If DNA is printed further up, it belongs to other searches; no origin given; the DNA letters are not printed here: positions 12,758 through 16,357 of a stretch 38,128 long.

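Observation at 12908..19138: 2076-aa AglB oligosaccharyltransferase fused to an extracellular beta-sandwich array of about 1150 aa and a second membrane anchor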

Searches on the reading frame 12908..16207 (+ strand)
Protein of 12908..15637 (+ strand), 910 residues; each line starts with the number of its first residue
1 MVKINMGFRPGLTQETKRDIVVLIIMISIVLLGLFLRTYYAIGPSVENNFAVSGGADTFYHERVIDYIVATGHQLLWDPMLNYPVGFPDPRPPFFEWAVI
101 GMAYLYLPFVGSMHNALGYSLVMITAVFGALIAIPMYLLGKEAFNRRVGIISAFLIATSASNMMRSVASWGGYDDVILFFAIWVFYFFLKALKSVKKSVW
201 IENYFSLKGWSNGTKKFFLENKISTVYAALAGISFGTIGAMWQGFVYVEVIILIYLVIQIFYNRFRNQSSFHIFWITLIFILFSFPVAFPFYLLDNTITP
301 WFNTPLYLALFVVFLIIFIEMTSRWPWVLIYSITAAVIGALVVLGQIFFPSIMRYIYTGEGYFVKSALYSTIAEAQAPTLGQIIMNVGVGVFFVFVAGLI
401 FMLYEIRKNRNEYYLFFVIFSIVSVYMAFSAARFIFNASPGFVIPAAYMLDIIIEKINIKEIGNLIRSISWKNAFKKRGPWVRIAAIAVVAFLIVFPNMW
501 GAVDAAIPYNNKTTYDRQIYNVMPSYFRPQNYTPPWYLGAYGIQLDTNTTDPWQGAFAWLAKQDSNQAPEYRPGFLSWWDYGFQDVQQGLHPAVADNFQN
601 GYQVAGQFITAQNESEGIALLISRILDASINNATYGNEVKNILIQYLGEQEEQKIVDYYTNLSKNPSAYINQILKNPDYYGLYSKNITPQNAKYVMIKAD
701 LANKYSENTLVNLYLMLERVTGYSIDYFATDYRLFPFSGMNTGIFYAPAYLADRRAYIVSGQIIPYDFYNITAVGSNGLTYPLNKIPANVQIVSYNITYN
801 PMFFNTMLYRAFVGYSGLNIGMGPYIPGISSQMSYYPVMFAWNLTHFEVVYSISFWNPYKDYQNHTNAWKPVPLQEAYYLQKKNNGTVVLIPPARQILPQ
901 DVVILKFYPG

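Call 8: search_solved_structures(query=window:12908-15637:+, max_evalue=0.01, show_alignments=2)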
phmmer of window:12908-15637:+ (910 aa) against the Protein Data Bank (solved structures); distinct sequences matched with E-value up to 0.01: 4.
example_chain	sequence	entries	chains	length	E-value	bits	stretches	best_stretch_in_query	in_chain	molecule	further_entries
3vgp_A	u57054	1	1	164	2.9e-06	29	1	549-622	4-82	Transmembrane oligosaccharyl transferase, putative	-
3vu0_A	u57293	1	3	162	7.1e-06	27.7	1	552-624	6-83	Putative uncharacterized protein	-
5gmy_A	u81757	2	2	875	1e-05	27.1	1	52-616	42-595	Transmembrane oligosaccharyl transferase, putative | Dolichyl-phosphooligosaccharide-protein glycotransferase 3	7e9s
3waj_A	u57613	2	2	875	1.4e-05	26.7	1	52-616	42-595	Transmembrane oligosaccharyl transferase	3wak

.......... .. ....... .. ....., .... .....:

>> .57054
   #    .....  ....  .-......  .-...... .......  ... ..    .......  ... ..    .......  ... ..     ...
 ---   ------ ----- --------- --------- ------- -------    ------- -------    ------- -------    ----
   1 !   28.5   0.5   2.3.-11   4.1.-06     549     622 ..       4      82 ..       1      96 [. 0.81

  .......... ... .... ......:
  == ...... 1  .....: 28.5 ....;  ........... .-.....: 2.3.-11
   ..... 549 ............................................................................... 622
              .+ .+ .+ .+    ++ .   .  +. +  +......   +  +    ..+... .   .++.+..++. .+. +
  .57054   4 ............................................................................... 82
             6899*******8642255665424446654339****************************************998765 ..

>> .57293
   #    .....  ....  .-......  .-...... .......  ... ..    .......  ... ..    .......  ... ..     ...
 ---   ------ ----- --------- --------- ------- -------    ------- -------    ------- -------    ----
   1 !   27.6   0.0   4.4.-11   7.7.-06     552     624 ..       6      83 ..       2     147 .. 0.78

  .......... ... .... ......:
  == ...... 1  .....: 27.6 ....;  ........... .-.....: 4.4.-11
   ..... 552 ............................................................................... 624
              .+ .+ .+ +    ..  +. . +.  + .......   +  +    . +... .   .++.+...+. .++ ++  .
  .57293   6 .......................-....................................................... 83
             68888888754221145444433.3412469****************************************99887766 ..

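Call 42: predict_structure(alignment_id=A4)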
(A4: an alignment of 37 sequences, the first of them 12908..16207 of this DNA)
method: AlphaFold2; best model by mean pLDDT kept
length: 1100 residues; sequences in the alignment: 37
mean_pLDDT: 86.1   pTM: 0.78
mean pLDDT of the five models: 86.1, 85.7, 83.9, 83.6, 80.5
residues with pLDDT >= 90: 504; 70-90: 509; 50-70: 73; < 50: 14
segments of 3 or more residues with pLDDT < 50: 1-12
pLDDT, mean of each block of 10 residues (from residue 1): 38 67 90 89 83 72 89 88 84 89 90 90 88 93 89 89 71 84 94 84 81 89 94 94 85 92 87 93 93 80 87 90 83 85 83 68 63 73 83 90 84 86 87 82 91 77 57 58 72 82 82 85 83 69 66 85 91 83 80 75 90 96 92 78 96 93 91 96 92 96 96 95 92 87 87 89 90 91 86 91 95 93 89 90 94 93 91 92 93 82 93 94 89 95 93 95 88 91 94 92 90 91 87 86 83 90 89 89 90 88
secondary structure, 60 per line:
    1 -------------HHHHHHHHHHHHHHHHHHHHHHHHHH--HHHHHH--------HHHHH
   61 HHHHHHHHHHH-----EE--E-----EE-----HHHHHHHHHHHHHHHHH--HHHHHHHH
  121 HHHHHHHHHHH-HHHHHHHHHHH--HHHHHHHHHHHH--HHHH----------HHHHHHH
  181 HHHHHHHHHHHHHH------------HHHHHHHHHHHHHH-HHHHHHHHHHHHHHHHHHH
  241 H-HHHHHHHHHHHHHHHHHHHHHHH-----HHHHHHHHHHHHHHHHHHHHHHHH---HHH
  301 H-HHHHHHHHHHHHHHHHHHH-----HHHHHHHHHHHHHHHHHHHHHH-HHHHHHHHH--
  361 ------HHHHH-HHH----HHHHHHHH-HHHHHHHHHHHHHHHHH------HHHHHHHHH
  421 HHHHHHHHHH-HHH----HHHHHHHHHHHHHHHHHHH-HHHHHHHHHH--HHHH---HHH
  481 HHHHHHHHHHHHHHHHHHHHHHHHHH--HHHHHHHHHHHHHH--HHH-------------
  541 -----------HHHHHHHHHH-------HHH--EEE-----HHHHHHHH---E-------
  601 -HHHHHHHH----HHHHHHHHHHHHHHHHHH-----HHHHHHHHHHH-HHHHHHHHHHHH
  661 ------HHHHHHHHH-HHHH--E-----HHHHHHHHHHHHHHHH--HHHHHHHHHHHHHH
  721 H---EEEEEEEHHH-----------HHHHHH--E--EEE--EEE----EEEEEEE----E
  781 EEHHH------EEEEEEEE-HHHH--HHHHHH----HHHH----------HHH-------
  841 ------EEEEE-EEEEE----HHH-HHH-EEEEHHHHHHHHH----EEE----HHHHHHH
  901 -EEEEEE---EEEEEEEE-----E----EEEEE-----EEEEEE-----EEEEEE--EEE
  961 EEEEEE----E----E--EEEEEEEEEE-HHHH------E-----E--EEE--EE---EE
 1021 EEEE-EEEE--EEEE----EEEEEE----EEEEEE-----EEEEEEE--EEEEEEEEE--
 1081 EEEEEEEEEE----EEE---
elements in order (helices of 4 or more, strands of 3 or more residues): H14-39 H42-47 H56-71 H94-110 H113-131 H133-143 H146-157 H160-163 H174-194 H207-220 H222-241 H243-265 H271-294 H298-301 H303-321 H327-348 H350-358 H367-371 H380-387 H389-405 H412-430 H439-457 H459-468 H471-474 H478-506 H509-522 H552-561 E574-576 H582-589 H602-609 H614-631 H637-647 H649-660 H667-675 H677-680 H689-704 H707-721 E725-731 H746-751 E757-759 E762-764 E769-775 E780-782 E792-799 H801-804 H807-812 H817-820 E847-851 E853-857 E870-873 H874-882 E887-889 H894-900 E902-907 E911-918 E929-933 E939-944 E950-955 E958-966 E979-988 H990-993 E1009-1011 E1019-1024 E1026-1029 E1032-1035 E1040-1045 E1050-1055 E1061-1067 E1070-1078 E1081-1090 E1095-1097

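Call 45: fold_search(model_id=the predicted structure, library=pdb)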
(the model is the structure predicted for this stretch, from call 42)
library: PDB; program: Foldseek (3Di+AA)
matches with E <= 10: 723; with E <= 0.001: 36
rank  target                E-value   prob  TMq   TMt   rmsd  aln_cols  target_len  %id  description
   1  7e9s_A                1.2e-25  1.00  0.55  0.68   8.1      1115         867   15  Archaeal oligosaccharyltransferase AglB from Archaeoglobus fulgidus in complex with an inhibitory peptide and a dolich (released 2021-09-08)
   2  3wak                  6.6e-24  1.00  0.53  0.66   8.5      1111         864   16  Crystal structure of the Archaeoglobus fulgidus oligosaccharyltransferase (O29867_ARCFU) in the apo form (released 2013-10-30)
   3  5gmy_A                1.6e-23  1.00  0.53  0.66   8.5      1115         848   16  Crystal structure of the Archaeoglobus fulgidus oligosaccharyltransferase (O29867_ARCFU) tethered with an acceptor pep (released 2017-02-01)
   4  3waj                  2.6e-22  1.00  0.49  0.66   8.4      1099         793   15  Crystal structure of the Archaeoglobus fulgidus oligosaccharyltransferase (O29867_ARCFU) complex with Zn and sulfate (released 2013-10-30)
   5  9n9j_I                8.4e-17  1.00  0.47  0.71   8.6       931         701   13  Structure of a GRP94 folding intermediate engaged with a CCDC134- and FKBP11-bound secretory translocon (released 2025-11-19)
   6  8age_A                5.6e-16  1.00  0.40  0.66  11.2       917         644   13  Structure of yeast oligosaccharylransferase complex with acceptor peptide bound (released 2022-12-07)
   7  7oci_F                2.5e-15  1.00  0.43  0.70   9.2       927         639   12  Cryo-EM structure of yeast Ost6p containing oligosaccharyltransferase complex (released 2022-02-16)
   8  6s7t_A                3.3e-15  1.00  0.46  0.69   7.6       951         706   13  Cryo-EM structure of human oligosaccharyltransferase complex OST-B (released 2019-12-18)
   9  8agc_A                3.4e-15  1.00  0.46  0.69   8.2       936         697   13  Structure of yeast oligosaccharylransferase complex with lipid-linked oligosaccharide and non-acceptor peptide bound (released 2022-12-07)
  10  8b6l_I                4.0e-15  1.00  0.40  0.61   7.0       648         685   15  Subtomogram average of the human Sec61-TRAP-OSTA-translocon (released 2022-12-07)
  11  6s7o_A                1.3e-14  1.00  0.44  0.71   8.9       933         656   13  Cryo-EM structure of human oligosaccharyltransferase complex OST-A (released 2019-12-18)
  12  8pn9_A                2.7e-14  1.00  0.41  0.66   9.2       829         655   13  Structure of human oligosaccharyltransferase OST-A complex bound to NGI-1 (released 2024-05-08)
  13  6ftg_5                1.3e-13  1.00  0.39  0.63   5.8       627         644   16  Subtomogram average of OST-containing ribosome-translocon complexes from canine rough microsomal membranes (released 2018-03-21)
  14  6c26_A                1.4e-13  1.00  0.40  0.63  12.4       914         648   13  The Cryo-EM structure of a eukaryotic oligosaccharyl transferase complex (released 2018-01-31)
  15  6ezn_F                2.7e-13  1.00  0.37  0.61  10.4       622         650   15  Cryo-EM structure of the yeast oligosaccharyltransferase (OST) complex (released 2018-01-17)
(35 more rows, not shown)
